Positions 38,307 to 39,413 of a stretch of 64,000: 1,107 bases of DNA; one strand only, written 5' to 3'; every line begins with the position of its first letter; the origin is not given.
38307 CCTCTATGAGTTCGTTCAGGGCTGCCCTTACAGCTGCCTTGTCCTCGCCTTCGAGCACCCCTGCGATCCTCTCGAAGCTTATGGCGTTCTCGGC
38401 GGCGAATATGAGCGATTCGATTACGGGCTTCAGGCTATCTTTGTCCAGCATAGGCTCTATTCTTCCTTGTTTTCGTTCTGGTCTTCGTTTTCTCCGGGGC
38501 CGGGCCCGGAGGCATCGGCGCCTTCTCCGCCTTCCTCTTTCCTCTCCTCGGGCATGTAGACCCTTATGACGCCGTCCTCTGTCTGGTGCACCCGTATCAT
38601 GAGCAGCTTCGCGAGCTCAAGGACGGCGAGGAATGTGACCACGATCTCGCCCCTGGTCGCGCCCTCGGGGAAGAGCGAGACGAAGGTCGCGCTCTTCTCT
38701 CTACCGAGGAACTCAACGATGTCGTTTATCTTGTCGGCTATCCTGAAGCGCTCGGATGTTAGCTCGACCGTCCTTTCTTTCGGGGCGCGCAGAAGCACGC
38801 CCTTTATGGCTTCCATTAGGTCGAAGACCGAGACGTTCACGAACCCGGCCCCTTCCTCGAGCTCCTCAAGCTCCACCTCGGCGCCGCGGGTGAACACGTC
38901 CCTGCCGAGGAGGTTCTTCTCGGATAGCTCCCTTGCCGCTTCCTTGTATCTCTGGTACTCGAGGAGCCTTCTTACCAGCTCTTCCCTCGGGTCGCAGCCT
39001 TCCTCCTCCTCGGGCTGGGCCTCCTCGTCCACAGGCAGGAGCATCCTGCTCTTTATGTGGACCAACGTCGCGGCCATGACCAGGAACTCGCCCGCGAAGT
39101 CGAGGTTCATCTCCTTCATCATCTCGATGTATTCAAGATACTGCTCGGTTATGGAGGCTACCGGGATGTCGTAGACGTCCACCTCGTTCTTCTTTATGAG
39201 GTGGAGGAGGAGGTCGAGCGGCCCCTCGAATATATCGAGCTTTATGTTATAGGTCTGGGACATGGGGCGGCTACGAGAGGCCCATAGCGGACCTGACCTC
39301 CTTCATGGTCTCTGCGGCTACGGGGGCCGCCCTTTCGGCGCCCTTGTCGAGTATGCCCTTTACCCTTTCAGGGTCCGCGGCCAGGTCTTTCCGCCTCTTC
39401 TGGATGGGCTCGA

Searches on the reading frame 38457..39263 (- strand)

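Call 70: search_protein_families(library=pfam, proteins=[window:38457-39263:-], max_evalue=0.00001)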
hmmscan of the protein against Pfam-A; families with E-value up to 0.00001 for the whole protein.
window:38457-39263:- (268 aa): 1 family
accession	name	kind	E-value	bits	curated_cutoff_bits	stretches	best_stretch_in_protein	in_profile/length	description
PF02616.19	SMC_ScpA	-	2.8e-41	142.4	24.6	1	22-229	1-222/232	Segregation and condensation protein ScpA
